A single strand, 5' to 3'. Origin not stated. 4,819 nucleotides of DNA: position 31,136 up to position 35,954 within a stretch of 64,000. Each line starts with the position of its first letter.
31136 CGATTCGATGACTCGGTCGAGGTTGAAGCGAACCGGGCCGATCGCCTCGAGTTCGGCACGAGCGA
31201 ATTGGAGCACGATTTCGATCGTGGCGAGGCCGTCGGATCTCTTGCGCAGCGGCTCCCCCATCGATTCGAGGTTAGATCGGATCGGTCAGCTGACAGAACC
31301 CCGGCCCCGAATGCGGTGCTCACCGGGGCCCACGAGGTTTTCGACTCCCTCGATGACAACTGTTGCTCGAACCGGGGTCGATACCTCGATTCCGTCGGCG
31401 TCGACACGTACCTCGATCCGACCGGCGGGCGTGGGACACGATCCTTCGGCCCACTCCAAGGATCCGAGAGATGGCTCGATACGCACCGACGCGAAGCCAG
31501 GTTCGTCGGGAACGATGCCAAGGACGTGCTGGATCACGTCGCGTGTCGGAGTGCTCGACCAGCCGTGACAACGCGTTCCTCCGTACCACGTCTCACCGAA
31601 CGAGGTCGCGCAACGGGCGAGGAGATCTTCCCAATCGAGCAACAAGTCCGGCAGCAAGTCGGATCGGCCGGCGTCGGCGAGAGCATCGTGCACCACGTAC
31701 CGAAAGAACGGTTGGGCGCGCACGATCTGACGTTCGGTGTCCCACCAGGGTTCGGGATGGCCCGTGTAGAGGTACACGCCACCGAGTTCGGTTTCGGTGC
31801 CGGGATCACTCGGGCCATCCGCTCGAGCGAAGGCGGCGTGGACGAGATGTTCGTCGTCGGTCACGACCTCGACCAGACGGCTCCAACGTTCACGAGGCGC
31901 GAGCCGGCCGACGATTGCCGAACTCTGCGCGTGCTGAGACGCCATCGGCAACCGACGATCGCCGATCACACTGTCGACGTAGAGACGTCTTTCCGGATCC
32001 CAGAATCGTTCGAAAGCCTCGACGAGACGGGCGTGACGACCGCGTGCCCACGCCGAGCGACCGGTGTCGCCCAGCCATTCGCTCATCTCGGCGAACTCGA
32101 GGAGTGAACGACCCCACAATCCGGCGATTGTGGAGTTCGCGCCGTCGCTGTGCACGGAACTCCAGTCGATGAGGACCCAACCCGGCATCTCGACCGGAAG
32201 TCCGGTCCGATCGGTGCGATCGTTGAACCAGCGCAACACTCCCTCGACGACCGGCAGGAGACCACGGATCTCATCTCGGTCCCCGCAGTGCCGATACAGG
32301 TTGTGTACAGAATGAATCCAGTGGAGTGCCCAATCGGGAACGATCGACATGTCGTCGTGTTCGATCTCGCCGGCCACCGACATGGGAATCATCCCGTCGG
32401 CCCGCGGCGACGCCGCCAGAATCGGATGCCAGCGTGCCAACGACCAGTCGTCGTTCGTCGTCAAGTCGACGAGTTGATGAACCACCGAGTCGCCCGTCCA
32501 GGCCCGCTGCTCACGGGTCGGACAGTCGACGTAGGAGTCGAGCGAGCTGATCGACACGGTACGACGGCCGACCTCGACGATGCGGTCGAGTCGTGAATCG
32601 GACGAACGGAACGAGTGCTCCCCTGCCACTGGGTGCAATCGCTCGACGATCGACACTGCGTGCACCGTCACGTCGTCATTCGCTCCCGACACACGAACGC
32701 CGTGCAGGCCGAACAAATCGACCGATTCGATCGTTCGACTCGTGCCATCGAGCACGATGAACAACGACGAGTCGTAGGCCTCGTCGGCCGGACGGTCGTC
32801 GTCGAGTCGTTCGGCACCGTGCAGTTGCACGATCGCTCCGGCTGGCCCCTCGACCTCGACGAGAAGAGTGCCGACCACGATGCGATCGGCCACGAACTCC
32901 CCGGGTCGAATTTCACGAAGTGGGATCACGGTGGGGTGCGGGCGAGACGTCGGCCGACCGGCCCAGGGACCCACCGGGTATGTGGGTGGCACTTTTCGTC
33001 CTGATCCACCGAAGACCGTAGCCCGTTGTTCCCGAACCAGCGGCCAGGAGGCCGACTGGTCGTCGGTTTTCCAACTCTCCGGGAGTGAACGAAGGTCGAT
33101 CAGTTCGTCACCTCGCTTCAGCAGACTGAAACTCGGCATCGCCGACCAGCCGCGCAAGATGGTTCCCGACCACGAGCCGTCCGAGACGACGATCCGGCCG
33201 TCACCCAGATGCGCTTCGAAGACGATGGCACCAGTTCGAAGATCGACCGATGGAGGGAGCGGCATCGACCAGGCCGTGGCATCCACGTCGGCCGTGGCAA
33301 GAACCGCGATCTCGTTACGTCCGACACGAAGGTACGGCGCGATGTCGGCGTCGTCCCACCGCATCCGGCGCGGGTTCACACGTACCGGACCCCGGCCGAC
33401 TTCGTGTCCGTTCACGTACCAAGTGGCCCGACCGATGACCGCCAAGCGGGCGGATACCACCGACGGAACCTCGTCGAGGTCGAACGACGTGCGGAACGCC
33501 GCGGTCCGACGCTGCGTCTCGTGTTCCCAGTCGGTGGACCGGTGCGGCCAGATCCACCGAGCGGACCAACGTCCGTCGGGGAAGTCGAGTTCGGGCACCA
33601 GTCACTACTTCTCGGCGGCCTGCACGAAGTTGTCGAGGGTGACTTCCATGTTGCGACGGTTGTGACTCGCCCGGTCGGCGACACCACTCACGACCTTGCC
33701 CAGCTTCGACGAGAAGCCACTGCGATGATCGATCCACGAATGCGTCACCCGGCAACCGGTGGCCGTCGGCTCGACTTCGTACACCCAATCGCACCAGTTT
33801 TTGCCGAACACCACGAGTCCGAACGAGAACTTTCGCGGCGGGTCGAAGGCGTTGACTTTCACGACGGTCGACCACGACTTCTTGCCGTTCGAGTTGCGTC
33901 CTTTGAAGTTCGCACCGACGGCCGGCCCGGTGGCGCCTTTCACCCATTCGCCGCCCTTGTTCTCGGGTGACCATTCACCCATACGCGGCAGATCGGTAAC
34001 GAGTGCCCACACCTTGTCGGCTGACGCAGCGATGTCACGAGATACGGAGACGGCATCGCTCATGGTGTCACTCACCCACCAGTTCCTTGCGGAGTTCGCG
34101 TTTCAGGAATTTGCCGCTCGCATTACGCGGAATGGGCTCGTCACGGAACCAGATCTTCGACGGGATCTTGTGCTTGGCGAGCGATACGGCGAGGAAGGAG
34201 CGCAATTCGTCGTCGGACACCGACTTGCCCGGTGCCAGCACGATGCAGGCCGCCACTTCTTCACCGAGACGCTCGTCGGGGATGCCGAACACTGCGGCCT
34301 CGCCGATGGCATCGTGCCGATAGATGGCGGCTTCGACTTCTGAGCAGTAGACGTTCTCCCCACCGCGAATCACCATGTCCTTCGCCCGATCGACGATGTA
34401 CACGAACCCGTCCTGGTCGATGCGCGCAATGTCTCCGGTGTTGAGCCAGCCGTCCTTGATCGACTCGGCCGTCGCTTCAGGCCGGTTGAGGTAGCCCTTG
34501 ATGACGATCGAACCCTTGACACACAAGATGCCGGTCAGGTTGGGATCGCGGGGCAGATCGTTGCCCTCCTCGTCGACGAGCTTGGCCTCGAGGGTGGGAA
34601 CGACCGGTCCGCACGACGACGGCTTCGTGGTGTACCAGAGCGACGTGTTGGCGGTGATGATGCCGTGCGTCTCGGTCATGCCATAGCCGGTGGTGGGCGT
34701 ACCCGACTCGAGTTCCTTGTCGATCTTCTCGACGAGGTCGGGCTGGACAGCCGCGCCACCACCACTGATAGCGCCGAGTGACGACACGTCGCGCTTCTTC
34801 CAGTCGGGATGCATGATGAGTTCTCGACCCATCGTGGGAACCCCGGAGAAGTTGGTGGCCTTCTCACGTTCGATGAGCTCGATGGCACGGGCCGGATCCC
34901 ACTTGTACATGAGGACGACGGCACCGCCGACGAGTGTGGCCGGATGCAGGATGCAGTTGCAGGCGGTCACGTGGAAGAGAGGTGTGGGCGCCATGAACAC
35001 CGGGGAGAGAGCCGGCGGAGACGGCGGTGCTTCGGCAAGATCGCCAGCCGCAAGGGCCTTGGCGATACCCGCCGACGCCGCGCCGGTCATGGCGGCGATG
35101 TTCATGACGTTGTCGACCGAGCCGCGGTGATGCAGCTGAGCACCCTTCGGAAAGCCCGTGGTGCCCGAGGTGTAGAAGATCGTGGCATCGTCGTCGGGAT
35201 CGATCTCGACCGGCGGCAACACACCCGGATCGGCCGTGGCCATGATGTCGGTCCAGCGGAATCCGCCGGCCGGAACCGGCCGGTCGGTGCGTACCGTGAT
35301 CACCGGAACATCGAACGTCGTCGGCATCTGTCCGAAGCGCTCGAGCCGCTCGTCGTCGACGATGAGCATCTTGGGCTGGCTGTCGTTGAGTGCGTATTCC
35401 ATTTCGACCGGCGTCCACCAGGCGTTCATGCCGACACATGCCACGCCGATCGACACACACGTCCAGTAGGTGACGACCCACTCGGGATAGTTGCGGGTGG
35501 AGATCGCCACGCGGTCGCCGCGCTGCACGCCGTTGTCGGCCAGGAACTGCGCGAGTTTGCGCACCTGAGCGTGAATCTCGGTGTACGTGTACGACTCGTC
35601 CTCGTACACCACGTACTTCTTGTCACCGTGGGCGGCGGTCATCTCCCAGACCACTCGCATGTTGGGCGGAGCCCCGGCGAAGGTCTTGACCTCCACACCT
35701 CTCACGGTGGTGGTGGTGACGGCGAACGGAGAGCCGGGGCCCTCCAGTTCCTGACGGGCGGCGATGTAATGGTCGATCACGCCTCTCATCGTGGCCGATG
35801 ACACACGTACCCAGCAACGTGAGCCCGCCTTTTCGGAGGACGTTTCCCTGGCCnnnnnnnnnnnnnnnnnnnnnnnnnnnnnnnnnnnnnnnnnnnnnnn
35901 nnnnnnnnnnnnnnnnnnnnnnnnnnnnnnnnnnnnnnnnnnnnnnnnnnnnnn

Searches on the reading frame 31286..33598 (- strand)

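Call 8: search_protein_families(library=pfam, proteins=[window:31286-33598:-], max_evalue=0.001)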
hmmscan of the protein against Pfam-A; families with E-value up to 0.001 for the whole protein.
window:31286-33598:- (770 aa): 3 families
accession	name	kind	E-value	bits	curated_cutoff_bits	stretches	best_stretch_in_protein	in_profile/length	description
PF17389.8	Bac_rhamnosid6H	-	1.9e-20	73.9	24.5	1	329-569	5-239/339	Bacterial alpha-L-rhamnosidase 6 hairpin glycosidase domain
PF17390.7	Bac_rhamnosid_C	-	3.1e-06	27.3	22.1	1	694-735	1-43/78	Bacterial alpha-L-rhamnosidase C-terminal domain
PF22422.2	MGH1-like_GH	-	5.3e-06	26.7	27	0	488-584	172-269/356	Mannosylglycerate hydrolase MGH1-like glycoside hydrolase domain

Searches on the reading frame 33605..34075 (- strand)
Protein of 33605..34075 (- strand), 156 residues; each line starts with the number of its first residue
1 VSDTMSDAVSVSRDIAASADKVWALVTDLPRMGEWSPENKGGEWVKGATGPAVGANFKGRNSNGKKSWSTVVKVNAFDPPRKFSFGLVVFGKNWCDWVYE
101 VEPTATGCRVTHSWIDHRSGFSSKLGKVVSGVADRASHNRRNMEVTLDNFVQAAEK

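Call 8: search_protein_families(library=pfam, proteins=[window:33605-34075:-], max_evalue=0.001)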
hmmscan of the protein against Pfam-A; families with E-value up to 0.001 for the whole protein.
window:33605-34075:- (156 aa): 3 families
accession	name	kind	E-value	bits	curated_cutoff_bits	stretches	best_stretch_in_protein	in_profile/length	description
PF10604.15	Polyketide_cyc2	-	2.8e-18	67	27.4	1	8-155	3-142/142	Polyketide cyclase / dehydrase and lipid transport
PF03364.25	Polyketide_cyc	-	8.4e-09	36.2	23.4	1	15-114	1-97/126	Polyketide cyclase / dehydrase and lipid transport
PF08327.17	AHSA1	-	0.00022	21.9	22.1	1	17-123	2-101/125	Activator of Hsp90 ATPase homolog 1-like protein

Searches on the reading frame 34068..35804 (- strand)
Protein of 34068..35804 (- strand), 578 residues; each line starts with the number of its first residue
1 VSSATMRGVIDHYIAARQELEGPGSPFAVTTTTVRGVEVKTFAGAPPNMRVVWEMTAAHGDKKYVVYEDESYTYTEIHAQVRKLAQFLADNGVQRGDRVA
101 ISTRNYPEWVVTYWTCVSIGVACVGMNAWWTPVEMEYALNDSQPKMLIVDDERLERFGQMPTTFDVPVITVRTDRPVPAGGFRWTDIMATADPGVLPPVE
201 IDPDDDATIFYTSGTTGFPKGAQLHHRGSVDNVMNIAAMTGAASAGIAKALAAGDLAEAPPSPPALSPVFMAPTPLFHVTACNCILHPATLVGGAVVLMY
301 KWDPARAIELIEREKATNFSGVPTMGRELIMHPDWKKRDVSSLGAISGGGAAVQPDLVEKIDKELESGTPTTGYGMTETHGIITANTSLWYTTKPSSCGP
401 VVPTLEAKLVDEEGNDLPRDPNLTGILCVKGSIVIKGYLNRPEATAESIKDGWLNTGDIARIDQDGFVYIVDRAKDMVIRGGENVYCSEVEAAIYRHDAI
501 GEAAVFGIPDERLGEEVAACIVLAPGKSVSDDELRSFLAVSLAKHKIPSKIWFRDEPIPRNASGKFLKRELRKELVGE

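Call 8: search_protein_families(library=pfam, proteins=[window:34068-35804:-], max_evalue=0.001)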
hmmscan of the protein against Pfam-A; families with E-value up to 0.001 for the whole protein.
window:34068-35804:- (578 aa): 2 families
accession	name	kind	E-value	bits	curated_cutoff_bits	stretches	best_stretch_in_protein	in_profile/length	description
PF00501.34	AMP-binding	-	2.4e-80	270.7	29.9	1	57-439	6-384/384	AMP-binding enzyme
PF13193.12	AMP-binding_C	-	7.5e-17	62.5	24.5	1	489-565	1-76/76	AMP-binding enzyme C-terminal domain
